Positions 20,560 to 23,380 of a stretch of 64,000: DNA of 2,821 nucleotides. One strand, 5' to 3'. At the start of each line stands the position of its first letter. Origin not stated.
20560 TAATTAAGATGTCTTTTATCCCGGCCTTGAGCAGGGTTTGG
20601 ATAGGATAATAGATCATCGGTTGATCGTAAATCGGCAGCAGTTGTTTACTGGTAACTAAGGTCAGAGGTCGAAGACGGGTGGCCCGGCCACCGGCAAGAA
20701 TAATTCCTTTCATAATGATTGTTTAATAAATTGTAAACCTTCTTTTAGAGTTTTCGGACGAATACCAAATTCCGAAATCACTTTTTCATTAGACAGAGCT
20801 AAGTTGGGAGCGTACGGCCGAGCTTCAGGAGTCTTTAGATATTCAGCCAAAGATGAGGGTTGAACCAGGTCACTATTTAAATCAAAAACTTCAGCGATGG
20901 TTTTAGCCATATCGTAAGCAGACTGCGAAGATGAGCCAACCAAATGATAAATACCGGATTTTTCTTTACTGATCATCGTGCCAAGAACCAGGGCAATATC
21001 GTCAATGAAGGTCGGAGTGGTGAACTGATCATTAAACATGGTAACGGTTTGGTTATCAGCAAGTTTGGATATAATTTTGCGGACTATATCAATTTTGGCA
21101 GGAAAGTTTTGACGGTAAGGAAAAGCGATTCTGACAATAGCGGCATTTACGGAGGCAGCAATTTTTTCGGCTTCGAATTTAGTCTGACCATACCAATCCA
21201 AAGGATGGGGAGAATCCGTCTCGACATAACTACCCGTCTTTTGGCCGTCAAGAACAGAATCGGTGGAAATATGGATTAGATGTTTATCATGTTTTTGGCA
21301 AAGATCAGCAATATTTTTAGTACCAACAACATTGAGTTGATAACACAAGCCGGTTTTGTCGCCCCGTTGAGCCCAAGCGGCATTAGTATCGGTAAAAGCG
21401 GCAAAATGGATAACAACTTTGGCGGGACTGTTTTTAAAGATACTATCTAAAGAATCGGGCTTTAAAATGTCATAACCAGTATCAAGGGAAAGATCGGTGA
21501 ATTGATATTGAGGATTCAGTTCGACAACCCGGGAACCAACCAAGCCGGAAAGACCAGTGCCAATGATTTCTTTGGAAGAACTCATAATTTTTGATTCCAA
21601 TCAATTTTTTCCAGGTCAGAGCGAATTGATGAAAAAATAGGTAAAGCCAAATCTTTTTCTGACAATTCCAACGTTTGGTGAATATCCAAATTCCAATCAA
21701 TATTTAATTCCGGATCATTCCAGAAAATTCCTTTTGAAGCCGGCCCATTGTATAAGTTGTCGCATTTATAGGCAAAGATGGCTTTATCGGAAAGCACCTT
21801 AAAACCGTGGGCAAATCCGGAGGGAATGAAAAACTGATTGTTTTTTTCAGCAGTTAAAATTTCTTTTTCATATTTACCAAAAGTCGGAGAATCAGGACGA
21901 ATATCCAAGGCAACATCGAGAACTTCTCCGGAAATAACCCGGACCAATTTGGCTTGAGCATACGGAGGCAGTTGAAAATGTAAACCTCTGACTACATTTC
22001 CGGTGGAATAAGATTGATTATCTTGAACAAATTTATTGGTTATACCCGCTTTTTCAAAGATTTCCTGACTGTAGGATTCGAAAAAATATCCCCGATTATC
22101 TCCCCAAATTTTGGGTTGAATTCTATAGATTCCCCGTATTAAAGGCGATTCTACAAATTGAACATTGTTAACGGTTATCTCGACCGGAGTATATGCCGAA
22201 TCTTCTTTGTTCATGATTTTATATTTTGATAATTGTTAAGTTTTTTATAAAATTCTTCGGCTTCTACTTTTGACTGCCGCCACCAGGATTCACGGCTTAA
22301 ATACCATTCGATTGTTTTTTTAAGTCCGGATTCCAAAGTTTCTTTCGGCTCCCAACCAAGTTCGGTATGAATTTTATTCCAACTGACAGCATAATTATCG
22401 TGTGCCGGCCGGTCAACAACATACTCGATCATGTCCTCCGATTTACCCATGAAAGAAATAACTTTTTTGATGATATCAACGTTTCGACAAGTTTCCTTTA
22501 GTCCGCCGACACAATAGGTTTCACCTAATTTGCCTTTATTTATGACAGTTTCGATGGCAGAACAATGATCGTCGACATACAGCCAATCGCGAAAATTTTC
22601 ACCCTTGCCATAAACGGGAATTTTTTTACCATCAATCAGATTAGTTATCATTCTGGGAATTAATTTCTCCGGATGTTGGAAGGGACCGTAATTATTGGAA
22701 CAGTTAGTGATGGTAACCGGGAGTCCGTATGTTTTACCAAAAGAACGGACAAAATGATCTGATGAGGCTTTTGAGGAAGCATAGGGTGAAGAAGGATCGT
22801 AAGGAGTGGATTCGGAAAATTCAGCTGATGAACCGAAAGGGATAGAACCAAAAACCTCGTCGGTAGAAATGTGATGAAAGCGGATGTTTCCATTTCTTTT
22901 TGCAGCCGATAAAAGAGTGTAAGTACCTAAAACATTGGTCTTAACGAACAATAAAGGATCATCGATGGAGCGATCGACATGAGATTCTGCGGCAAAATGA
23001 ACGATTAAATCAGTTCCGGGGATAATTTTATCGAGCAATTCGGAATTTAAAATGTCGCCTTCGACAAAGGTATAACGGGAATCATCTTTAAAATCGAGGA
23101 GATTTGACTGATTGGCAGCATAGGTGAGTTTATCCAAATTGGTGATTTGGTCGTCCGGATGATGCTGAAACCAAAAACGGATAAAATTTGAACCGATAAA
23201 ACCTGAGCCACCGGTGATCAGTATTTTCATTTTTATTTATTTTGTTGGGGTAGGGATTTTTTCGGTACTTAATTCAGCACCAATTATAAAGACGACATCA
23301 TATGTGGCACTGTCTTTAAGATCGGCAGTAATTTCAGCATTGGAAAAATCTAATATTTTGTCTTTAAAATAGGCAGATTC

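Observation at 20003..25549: dTDP-rhamnose genes (rfbBCDA) and a LytR_C membrane protein are inserted inside the str operon; rpoB to rfbA form one near-contiguous transcription unit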

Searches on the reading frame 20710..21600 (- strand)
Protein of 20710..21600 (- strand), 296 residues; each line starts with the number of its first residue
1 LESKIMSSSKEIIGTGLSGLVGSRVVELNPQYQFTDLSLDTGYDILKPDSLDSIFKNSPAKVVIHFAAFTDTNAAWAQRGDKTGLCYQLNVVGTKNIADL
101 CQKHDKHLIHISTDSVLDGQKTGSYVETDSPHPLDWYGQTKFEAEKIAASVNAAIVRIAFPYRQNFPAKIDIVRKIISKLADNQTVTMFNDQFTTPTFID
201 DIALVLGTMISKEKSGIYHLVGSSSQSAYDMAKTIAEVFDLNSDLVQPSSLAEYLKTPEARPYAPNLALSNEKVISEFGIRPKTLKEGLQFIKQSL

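Call 3: search_protein_families(library=pfam, proteins=[window:20710-21600:-])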
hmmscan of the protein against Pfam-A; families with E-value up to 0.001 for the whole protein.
window:20710-21600:- (296 aa): 6 families
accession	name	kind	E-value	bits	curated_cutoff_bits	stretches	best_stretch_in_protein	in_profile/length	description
PF04321.23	RmlD_sub_bind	-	3e-52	177.9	27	1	12-290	3-279/287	RmlD substrate binding domain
PF01370.27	Epimerase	-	7.3e-14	52.2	20.9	1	15-190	4-203/240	NAD dependent epimerase/dehydratase family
PF07993.18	NAD_binding_4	-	1.1e-08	34.9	20.1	1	60-152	89-192/258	Male sterility protein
PF16363.11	GDP_Man_Dehyd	-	4.9e-08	33.2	27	1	43-154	59-170/332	GDP-mannose 4,6 dehydratase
PF01073.25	3Beta_HSD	-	3.8e-07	29.8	22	1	43-153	52-162/280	3-beta hydroxysteroid dehydrogenase/isomerase family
PF02719.21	Polysacc_synt_2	-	5.3e-05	23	20.2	1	44-118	62-133/293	Polysaccharide biosynthesis protein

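Call 4: search_protein_families(library=ncbifam, proteins=[window:20710-21600:-])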
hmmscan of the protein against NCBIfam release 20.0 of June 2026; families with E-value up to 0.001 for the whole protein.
window:20710-21600:- (296 aa): 12 families
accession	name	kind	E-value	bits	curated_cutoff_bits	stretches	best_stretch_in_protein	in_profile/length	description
TIGR01214.1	rmlD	equivalog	5.4e-49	166.8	224.05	1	13-290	3-279/285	dTDP-4-dehydrorhamnose reductase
NF007440.0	PRK09987.1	equivalog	1.4e-17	64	308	1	44-237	39-232/299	dTDP-4-dehydrorhamnose reductase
TIGR02197.1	heptose_epim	equivalog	5.9e-11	42.1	274.6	1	43-260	47-274/316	ADP-glyceromanno-heptose 6-epimerase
TIGR01181.1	dTDP_gluc_dehyt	equivalog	6.9e-11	41.8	365.1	1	43-289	57-304/321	dTDP-glucose 4,6-dehydratase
TIGR01179.1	galE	equivalog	1.7e-10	40.3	262.3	1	44-153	55-161/332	UDP-glucose 4-epimerase GalE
TIGR01746.1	Thioester-redct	subfamily_domain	5.9e-08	32.3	213.35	1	89-242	111-285/371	thioester reductase domain-containing protein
NF005539.0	PRK07201.1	equivalog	5.5e-07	28.7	549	1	60-154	78-167/657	SDR family oxidoreductase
TIGR02622.1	CDP_4_6_dhtase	equivalog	9.9e-06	24.9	278.45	1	43-157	61-174/352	CDP-glucose 4,6-dehydratase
NF042423.1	oxyalk_red_Shew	equivalog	3.2e-05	23.1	580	1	61-156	72-164/331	2-alkyl-3-oxoalkanoate reductase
TIGR04180.1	EDH_00030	hypoth_equivalog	0.00024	20.3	475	1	44-183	57-196/297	NAD-dependent 4,6-dehydratase LegB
NF007956.0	PRK10675.1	subfamily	0.00025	20.3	394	1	44-154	58-166/338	UDP-glucose 4-epimerase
TIGR03466.1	HpnA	hypoth_equivalog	0.00039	19.4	367.65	0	60-153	65-157/327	hopanoid-associated sugar epimerase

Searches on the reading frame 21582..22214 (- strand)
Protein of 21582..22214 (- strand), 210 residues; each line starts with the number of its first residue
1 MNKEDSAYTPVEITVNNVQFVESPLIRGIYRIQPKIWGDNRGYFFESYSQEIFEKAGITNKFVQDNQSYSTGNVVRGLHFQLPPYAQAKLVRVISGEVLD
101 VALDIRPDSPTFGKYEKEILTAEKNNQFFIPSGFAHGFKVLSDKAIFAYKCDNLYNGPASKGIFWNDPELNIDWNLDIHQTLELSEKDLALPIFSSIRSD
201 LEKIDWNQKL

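Call 3: search_protein_families(library=pfam, proteins=[window:21582-22214:-])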
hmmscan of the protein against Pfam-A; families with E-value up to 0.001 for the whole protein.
window:21582-22214:- (210 aa): 1 family
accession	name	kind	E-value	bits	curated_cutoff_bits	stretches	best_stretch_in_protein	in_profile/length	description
PF00908.23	dTDP_sugar_isom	-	5.5e-66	221.8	27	1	26-194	4-166/168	dTDP-4-dehydrorhamnose 3,5-epimerase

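Call 4: search_protein_families(library=ncbifam, proteins=[window:21582-22214:-])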
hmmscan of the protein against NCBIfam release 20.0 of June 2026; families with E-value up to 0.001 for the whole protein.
window:21582-22214:- (210 aa): 1 family
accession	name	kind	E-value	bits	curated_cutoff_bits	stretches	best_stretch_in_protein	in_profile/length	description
TIGR01221.1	rmlC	equivalog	7.5e-65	218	155.75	1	26-194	7-172/176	dTDP-4-dehydrorhamnose 3,5-epimerase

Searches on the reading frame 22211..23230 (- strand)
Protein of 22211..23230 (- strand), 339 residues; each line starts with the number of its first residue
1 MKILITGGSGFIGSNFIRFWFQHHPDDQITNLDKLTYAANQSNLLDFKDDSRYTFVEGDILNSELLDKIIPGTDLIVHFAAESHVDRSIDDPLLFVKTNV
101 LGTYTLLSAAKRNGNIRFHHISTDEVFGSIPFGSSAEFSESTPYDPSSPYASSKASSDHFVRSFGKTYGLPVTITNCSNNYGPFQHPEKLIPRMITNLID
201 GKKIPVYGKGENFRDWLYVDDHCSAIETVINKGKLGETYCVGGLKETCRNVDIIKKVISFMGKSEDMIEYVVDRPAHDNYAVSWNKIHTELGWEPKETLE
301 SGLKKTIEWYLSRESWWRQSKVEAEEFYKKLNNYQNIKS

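Call 3: search_protein_families(library=pfam, proteins=[window:22211-23230:-])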
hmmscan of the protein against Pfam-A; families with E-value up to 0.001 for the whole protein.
window:22211-23230:- (339 aa): 7 families
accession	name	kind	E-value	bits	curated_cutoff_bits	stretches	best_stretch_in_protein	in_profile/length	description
PF16363.11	GDP_Man_Dehyd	-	2.1e-77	261.2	27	1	4-306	1-332/332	GDP-mannose 4,6 dehydratase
PF01370.27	Epimerase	-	1.1e-62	212.1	20.9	1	3-242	1-240/240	NAD dependent epimerase/dehydratase family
PF01073.25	3Beta_HSD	-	1.8e-18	67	22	1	4-221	1-220/280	3-beta hydroxysteroid dehydrogenase/isomerase family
PF07993.18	NAD_binding_4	-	2.1e-16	60.3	20.1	1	5-182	1-209/258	Male sterility protein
PF02719.21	Polysacc_synt_2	-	6.2e-15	55.6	20.2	1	3-130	1-135/293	Polysaccharide biosynthesis protein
PF04321.23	RmlD_sub_bind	-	6e-13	48.9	27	1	1-167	1-142/287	RmlD substrate binding domain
PF13460.12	NAD_binding_10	-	9.3e-06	26.1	27.2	1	37-164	25-134/184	NAD(P)H-binding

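Call 4: search_protein_families(library=ncbifam, proteins=[window:22211-23230:-])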
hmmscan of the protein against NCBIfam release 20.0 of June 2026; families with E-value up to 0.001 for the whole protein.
window:22211-23230:- (339 aa): 26 families (the best 25 are shown)
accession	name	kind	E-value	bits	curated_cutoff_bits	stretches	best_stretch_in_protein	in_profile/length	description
TIGR01181.1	dTDP_gluc_dehyt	equivalog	5e-138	459.6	365.1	1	2-319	1-320/321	dTDP-glucose 4,6-dehydratase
NF007490.0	PRK10084.1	subfamily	7.9e-112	373.8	649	1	1-324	1-348/361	dTDP-glucose 4,6-dehydratase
NF007582.0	PRK10217.1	equivalog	1.8e-105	352.9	698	1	2-321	3-342/355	dTDP-glucose 4,6-dehydratase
TIGR04180.1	EDH_00030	hypoth_equivalog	4.3e-38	131.1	475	1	3-278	1-274/297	NAD-dependent 4,6-dehydratase LegB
TIGR01179.1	galE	equivalog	3.5e-29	101.7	262.3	1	2-312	1-327/332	UDP-glucose 4-epimerase GalE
TIGR02622.1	CDP_4_6_dhtase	equivalog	1.4e-22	80.3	278.45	1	2-322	6-340/352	CDP-glucose 4,6-dehydratase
TIGR03466.1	HpnA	hypoth_equivalog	2.7e-22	79.1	367.65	1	1-248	1-235/327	hopanoid-associated sugar epimerase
TIGR02197.1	heptose_epim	equivalog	1.1e-21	77.3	274.6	1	3-312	1-315/316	ADP-glyceromanno-heptose 6-epimerase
NF011728.1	PRK15181.1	equivalog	2.3e-19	69.6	760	1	3-315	18-342/348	Vi polysaccharide biosynthesis UDP-N-acetylglucosaminuronic acid C-4 epimerase TviC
NF052578.1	StrlDmthSdmBMthl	equivalog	5.3e-19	69.1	600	1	1-262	1-246/328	sterol demethylase protein SdmB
NF007956.0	PRK10675.1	subfamily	5.6e-18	65.2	394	1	1-162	1-161/338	UDP-glucose 4-epimerase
TIGR01472.1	gmd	equivalog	1.6e-15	57.2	415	1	51-262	54-269/342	GDP-mannose 4,6-dehydratase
NF008872.0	PRK11908.1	equivalog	3.3e-14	52.7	294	1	1-313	2-338/349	bifunctional UDP-4-keto-pentose/UDP-xylose synthase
NF043036.1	ErythonDh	equivalog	1.1e-13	51.1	325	1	1-164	1-163/321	D-erythronate dehydrogenase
NF042422.1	oxyalk_red_OleD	equivalog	3.2e-13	49.8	580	1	1-233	1-218/329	2-alkyl-3-oxoalkanoate reductase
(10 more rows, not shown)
